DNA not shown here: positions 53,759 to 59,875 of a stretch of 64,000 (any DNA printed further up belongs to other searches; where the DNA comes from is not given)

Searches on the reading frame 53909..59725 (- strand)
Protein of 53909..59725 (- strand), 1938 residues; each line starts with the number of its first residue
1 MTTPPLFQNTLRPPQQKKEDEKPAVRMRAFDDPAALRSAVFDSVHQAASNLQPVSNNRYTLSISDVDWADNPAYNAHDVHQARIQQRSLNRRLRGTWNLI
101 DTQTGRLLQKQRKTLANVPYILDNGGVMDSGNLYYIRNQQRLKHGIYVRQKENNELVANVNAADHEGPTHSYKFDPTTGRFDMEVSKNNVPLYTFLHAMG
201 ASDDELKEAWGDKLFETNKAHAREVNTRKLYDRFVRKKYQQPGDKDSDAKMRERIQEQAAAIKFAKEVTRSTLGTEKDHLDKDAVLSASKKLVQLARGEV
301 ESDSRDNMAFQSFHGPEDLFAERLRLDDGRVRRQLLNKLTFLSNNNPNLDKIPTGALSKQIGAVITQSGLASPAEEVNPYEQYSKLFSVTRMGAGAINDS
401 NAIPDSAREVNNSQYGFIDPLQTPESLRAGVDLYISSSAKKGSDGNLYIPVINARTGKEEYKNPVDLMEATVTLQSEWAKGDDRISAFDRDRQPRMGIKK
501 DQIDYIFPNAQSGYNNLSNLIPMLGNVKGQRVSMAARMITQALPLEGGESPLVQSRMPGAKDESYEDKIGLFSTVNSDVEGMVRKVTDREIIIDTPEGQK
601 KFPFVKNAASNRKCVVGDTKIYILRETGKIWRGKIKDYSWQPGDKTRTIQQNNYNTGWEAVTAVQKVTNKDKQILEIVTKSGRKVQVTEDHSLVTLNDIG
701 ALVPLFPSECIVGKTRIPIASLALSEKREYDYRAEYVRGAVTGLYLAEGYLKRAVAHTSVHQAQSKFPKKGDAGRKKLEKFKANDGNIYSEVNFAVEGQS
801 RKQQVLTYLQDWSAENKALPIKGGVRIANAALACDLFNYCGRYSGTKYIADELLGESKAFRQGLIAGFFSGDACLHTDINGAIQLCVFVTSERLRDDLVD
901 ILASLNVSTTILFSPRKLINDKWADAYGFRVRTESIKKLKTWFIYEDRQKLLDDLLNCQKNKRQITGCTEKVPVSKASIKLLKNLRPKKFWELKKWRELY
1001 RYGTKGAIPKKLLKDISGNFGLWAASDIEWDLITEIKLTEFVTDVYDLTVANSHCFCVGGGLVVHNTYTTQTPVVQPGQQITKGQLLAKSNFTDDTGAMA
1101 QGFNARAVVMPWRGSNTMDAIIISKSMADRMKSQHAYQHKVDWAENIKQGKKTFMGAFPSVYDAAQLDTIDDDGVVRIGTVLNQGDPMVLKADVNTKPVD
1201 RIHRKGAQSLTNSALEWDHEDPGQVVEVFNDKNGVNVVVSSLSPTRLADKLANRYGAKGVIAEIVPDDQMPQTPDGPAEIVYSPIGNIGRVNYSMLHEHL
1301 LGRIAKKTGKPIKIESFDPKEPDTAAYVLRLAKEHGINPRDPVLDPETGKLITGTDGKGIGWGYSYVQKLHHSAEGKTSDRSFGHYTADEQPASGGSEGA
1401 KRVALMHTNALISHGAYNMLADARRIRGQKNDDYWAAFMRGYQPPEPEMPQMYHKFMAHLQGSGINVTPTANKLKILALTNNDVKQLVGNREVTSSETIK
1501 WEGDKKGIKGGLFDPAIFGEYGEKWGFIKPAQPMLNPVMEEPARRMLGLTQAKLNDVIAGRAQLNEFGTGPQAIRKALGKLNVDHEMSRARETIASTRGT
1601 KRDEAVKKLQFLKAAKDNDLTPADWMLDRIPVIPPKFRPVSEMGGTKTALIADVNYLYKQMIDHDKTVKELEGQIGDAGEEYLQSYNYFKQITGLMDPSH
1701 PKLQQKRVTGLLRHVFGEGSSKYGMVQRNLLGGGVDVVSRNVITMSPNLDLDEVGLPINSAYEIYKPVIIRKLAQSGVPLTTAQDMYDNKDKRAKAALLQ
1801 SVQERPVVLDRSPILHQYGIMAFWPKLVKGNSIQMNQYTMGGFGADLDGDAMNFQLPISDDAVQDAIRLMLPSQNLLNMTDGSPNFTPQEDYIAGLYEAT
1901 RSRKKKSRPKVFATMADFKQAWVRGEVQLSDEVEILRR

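Call 7: search_protein_families(library=pfam, proteins=[window:53909-59725:-])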
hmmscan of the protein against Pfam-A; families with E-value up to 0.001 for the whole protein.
window:53909-59725:- (1938 aa): 5 families
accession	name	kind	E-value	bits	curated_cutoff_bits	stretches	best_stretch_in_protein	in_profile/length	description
PF00562.33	RNA_pol_Rpb2_6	-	1.1e-39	137.1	23.4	1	1065-1395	43-370/373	RNA polymerase Rpb2, domain 6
PF00623.25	RNA_pol_Rpb1_2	-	5.3e-20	72.8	25.3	1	1802-1871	96-165/166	RNA polymerase Rpb1, domain 2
PF14890.11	Intein_splicing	-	1.3e-12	48.3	35.8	1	635-1066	12-155/155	Intein splicing domain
PF04565.21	RNA_pol_Rpb2_3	-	3.3e-07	30.8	21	1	374-435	3-62/68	RNA polymerase Rpb2, domain 3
PF04997.17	RNA_pol_Rpb1_1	-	9.6e-06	25.6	39.7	1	1595-1674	172-254/312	RNA polymerase Rpb1, domain 1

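Call 9: search_dna_similar(query=window:53909-59725:-, collection=phages, mode=protein, max_rows=40)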
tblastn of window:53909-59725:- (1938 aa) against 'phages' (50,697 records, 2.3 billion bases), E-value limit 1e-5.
Records with a match: 63; places in all: 63; records where one place covers at least 80% of the query: 0.
Best place of each record, by identity: <60% 63.
By first word of the organism name: Staphylococcus 11; Rhizobium 10; Pseudomonas 8; Listeria 7; Vibrio 6; Salmonella 5; Acinetobacter 3; Escherichia 3; Enterococcus 2; Bacteriophage 2; and 4 more.
By host as written in the record: - 10; Staphylococcus aureus 9; Listeria monocytogenes 6; Pseudomonas aeruginosa 4; Homo sapiens 2; Salmonella enterica subsp. enterica serovar Kentucky 2; Rhizobium phaseoli INC1-2 2; Rhizobium sp. N941 2; and 25 more.
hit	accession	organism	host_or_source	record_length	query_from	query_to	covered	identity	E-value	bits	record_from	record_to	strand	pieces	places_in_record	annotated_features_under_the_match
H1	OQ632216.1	Salmonella phage Arash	Salmonella enterica subsp. enterica ...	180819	30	1935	74%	28.5%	1e-104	554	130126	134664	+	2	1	DNA-directed RNA polymerase subunit beta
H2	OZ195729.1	Vibrio phage D69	Seawater and oysters mix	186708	53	1936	75%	27.5%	9e-100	520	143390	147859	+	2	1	hypothetical protein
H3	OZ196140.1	Vibrio phage D181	Seawater and oysters mix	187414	53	1936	69%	28.1%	2e-100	500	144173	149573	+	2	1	hypothetical protein (x4) | homing endonuclease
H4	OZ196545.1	Vibrio phage D148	Seawater and oysters mix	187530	53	1936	69%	28.1%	2e-100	500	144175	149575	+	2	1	hypothetical protein (x4) | homing endonuclease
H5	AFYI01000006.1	Salmonella enterica subsp. enterica serovar Infantis str. ...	Homo sapiens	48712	280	1901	43%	28.3%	5e-39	315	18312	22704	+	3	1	DNA-directed RNA polymerase, beta subunit | DNA-directed RNA polymerase, beta' subunit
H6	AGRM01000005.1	Salmonella enterica subsp. houtenae str. ATCC BAA-1581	Homo sapiens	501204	280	1901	43%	28.3%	5e-39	314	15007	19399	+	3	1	DNA-directed RNA polymerase, beta subunit | DNA-directed RNA polymerase, beta' subunit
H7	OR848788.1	Listeria phage LM 4-14-1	Listeria monocytogenes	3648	1081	1935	39%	29.3%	7e-44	301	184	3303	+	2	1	record has no annotation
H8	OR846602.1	Enterococcus phage Efs 1-1-1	Enterococcus faecalis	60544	1081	1935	39%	29.2%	9e-44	303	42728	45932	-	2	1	record has no annotation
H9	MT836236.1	Bacteriophage sp.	human fecal samples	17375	1081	1903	35%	32.1%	1e-40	318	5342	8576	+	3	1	record has no annotation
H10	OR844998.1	Staphylococcus phage SA 1306 Kay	Staphylococcus aureus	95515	1095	1935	38%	29.3%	1e-43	305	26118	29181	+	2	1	record has no annotation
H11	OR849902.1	Staphylococcus phage SA 1298 Kay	Staphylococcus aureus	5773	1095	1935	38%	29.3%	6e-44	304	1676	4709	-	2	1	record has no annotation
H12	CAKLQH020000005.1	Acinetobacter phage MD-2021a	not known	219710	262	1935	38%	27.1%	7e-43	240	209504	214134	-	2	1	rpoB: DNA-directed RNA polymerase subunit beta | rpoC: DNA-directed RNA polymerase subunit beta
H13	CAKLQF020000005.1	Acinetobacter phage MD-2021a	not known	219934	262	1935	38%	27.1%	7e-43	240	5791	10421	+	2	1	rpoB: DNA-directed RNA polymerase subunit beta | rpoC: DNA-directed RNA polymerase subunit beta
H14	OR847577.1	Listeria phage LM 4-11-1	Listeria monocytogenes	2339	279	1392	32%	25.7%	4e-17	159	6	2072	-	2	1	record has no annotation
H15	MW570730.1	Yersinia phage YerA41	Yersinia ruckeri serovar I strain RS41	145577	1081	1902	28%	26.4%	8e-15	144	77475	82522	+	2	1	RNA polymerase beta subunit (x3)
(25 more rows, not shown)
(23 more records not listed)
